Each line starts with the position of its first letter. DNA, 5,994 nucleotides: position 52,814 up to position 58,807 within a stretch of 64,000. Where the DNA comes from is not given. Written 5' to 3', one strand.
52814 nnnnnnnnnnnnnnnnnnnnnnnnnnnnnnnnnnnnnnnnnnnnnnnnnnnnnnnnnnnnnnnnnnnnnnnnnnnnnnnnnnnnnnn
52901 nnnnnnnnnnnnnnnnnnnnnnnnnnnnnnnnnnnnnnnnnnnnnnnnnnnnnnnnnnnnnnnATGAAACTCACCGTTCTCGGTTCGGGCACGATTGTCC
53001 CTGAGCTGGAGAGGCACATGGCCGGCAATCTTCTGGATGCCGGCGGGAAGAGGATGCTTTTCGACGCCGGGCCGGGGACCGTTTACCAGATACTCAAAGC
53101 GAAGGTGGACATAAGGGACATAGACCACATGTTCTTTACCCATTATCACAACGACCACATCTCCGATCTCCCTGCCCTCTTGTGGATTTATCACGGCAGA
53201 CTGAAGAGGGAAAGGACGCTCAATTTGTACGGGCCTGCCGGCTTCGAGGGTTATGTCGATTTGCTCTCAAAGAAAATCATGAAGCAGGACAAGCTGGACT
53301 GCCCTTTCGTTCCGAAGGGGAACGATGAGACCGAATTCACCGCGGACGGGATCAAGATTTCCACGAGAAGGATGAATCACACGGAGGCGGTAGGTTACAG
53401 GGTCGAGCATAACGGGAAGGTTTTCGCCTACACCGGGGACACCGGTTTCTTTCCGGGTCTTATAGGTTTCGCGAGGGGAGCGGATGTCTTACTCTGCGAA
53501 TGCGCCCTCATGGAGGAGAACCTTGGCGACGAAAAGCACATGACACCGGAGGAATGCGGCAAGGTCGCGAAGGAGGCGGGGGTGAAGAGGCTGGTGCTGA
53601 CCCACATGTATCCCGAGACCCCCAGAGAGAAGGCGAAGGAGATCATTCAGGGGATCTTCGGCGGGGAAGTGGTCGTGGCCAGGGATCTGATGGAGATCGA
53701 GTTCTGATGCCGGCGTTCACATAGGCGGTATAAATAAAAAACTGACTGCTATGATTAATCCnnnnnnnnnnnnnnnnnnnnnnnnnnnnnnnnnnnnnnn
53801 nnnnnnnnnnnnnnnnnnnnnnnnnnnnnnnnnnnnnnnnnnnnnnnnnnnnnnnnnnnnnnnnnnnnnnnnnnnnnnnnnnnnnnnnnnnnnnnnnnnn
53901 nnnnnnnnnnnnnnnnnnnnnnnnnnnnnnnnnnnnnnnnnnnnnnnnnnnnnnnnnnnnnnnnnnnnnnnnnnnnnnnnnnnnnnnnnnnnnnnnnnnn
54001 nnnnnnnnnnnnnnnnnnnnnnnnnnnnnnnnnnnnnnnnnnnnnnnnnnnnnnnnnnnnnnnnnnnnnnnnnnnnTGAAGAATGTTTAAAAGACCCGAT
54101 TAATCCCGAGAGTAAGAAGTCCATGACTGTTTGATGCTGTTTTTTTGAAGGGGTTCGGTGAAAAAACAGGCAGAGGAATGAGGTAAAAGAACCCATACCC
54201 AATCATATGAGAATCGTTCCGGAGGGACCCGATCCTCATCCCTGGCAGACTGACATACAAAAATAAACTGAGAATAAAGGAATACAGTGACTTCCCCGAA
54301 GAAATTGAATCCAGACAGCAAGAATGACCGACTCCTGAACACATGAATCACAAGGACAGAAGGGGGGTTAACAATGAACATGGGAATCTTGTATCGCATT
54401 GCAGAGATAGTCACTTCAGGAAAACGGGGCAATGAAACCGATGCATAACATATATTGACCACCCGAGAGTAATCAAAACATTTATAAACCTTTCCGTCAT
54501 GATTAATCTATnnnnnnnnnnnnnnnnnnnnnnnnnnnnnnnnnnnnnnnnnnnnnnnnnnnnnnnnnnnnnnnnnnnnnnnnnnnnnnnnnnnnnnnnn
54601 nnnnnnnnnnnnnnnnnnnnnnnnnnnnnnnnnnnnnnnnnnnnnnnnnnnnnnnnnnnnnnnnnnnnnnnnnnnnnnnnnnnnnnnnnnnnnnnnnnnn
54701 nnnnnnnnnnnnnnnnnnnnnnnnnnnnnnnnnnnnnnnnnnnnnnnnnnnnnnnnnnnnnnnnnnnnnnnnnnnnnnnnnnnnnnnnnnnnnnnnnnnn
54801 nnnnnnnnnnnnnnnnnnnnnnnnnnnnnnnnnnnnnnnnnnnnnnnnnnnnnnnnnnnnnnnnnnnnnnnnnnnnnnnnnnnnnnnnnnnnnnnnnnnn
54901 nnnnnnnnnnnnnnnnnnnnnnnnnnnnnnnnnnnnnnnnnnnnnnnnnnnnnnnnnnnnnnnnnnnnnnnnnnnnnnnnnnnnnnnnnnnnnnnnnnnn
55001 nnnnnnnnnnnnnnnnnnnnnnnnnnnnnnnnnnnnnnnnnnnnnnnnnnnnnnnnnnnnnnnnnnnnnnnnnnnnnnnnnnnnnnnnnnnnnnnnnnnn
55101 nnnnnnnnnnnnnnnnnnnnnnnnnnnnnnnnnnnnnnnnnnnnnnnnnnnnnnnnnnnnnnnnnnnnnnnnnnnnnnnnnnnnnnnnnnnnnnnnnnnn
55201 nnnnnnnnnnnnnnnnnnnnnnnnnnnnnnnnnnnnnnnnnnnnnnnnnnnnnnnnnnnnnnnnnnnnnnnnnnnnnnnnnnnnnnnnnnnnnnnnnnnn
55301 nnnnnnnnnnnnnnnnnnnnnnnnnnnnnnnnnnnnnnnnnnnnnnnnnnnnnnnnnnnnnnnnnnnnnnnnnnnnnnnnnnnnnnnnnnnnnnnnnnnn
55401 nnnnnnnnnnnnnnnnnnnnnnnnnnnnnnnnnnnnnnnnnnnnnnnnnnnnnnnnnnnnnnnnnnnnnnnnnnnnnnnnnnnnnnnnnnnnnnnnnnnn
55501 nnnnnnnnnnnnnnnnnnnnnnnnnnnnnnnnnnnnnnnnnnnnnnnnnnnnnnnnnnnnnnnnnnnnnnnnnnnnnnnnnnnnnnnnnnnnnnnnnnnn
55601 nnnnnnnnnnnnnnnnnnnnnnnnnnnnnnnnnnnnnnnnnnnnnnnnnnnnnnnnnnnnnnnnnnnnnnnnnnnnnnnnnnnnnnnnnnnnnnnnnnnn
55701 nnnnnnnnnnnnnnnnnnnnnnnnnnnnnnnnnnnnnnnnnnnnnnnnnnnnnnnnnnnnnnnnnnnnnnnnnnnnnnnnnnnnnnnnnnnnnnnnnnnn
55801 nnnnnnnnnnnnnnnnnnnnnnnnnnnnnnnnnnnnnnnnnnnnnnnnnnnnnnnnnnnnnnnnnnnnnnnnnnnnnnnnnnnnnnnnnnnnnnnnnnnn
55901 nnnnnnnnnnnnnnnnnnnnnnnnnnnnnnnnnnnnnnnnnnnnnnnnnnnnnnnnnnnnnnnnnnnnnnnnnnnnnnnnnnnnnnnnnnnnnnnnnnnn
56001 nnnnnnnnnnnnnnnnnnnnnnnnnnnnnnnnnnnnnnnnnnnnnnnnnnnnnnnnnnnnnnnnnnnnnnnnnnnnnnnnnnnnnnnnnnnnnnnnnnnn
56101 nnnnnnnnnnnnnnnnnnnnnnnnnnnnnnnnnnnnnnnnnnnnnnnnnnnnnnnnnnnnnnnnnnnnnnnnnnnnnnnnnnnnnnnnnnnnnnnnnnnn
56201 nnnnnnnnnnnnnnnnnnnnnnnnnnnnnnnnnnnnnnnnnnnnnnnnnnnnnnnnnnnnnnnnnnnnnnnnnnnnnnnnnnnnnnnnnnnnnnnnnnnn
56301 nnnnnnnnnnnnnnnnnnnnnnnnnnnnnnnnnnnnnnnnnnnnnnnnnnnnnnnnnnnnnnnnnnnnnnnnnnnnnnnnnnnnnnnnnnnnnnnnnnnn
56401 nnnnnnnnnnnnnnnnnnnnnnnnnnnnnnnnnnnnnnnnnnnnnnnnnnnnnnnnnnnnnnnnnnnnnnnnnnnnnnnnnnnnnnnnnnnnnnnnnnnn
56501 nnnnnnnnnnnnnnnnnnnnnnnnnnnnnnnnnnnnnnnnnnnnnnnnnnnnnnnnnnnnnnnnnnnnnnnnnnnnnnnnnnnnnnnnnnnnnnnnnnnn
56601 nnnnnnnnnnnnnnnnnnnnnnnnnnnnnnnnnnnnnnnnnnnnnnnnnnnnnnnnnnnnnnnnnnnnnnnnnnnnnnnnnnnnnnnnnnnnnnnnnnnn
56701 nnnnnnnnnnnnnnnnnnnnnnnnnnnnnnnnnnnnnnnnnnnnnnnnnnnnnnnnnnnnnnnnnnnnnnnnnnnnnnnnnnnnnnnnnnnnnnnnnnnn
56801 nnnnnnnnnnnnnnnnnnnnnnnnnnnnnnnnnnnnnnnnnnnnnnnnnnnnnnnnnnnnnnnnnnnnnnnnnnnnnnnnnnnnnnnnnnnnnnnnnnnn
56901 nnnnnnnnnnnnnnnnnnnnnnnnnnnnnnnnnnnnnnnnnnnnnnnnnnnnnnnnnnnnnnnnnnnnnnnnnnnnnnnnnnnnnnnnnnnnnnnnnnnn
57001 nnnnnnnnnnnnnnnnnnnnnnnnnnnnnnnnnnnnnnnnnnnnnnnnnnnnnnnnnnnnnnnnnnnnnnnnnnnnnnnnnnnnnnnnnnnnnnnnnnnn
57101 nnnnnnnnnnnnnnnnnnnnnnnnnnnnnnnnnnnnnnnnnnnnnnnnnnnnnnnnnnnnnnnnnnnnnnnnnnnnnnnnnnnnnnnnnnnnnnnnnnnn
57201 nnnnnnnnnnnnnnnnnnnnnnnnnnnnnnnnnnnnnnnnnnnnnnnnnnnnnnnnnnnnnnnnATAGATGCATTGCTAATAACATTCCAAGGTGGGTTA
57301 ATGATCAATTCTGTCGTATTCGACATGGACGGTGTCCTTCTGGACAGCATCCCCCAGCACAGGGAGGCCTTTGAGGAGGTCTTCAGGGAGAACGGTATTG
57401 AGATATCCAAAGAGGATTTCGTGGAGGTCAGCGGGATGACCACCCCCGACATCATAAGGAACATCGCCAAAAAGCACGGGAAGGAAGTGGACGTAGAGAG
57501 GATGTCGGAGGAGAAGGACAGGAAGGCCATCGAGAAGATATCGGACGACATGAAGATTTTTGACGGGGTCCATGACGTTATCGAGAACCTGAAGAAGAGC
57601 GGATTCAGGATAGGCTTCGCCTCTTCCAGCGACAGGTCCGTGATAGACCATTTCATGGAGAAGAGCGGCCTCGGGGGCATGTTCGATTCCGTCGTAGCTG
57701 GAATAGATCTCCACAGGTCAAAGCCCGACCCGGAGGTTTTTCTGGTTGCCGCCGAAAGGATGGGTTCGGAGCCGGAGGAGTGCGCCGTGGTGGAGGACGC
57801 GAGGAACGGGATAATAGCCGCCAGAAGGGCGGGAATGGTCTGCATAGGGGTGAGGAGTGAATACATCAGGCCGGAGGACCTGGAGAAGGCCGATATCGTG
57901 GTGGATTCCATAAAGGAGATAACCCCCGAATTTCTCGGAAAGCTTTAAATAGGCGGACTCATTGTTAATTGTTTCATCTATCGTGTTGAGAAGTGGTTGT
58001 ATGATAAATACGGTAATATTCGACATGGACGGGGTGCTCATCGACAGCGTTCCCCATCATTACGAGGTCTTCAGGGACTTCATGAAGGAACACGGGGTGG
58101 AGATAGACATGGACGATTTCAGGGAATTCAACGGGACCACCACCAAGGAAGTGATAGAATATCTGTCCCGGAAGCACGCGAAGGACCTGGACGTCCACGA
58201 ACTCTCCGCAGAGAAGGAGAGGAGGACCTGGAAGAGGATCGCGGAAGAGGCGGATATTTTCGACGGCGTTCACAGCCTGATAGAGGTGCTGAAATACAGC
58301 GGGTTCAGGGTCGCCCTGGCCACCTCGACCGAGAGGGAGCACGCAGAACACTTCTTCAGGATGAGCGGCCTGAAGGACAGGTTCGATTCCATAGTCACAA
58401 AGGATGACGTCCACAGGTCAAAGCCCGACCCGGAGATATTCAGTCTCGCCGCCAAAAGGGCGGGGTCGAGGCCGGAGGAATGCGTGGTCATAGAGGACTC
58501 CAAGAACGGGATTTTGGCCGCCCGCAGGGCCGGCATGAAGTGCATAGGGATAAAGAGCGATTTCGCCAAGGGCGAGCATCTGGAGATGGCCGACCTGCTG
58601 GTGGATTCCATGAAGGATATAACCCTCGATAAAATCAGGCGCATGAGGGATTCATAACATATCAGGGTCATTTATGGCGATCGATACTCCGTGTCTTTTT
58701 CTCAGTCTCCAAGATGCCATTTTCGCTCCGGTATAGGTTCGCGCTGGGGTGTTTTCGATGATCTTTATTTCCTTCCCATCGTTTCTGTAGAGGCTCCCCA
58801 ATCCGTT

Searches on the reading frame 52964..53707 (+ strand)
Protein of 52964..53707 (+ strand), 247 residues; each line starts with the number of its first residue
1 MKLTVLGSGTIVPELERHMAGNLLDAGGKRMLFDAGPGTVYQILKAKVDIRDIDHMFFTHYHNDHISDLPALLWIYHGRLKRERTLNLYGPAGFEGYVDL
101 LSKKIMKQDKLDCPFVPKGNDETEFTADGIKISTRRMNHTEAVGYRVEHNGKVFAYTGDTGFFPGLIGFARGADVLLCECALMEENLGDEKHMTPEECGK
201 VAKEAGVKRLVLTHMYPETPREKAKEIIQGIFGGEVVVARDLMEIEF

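Call 43: search_protein_families(library=pfam, proteins=[window:52964-53707:+], max_evalue=0.001)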
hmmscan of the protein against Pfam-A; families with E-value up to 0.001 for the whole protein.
window:52964-53707:+ (247 aa): 2 families
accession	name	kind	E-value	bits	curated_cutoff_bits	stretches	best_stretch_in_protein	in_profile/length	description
PF12706.13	Lactamase_B_2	-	5.2e-26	91.9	27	1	30-215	2-200/200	Beta-lactamase superfamily domain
PF00753.33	Lactamase_B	-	5.2e-11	43.3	22.7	1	23-164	10-154/196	Metallo-beta-lactamase superfamily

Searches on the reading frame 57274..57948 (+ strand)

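Call 43: search_protein_families(library=pfam, proteins=[window:57274-57948:+], max_evalue=0.001)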
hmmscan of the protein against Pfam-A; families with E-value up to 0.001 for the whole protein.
window:57274-57948:+ (224 aa): 3 families
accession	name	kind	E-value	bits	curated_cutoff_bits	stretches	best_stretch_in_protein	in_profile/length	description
PF13419.12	HAD_2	-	1.9e-38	132.8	23.8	1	14-193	1-178/178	Haloacid dehalogenase-like hydrolase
PF00702.32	Hydrolase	-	1.4e-35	123.9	26.4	1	12-187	2-191/191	haloacid dehalogenase-like hydrolase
PF13242.12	Hydrolase_like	-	2.7e-10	40.4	22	1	148-215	2-74/75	HAD-hyrolase-like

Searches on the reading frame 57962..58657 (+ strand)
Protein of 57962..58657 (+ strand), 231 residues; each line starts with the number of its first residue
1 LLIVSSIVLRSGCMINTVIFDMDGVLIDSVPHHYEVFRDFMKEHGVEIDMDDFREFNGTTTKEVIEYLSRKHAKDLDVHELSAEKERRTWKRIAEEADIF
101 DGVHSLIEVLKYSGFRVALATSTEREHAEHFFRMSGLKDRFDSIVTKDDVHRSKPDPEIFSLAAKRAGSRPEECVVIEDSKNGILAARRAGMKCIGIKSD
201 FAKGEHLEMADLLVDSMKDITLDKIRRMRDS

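Call 43: search_protein_families(library=pfam, proteins=[window:57962-58657:+], max_evalue=0.001)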
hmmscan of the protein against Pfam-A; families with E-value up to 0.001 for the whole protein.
window:57962-58657:+ (231 aa): 3 families
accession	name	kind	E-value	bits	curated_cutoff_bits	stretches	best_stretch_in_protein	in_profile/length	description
PF13419.12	HAD_2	-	6.8e-40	137.5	23.8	1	18-197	1-178/178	Haloacid dehalogenase-like hydrolase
PF00702.32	Hydrolase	-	4.9e-34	118.8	26.4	1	15-191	1-191/191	haloacid dehalogenase-like hydrolase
PF13242.12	Hydrolase_like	-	1.3e-09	38.2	22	1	152-219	2-74/75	HAD-hyrolase-like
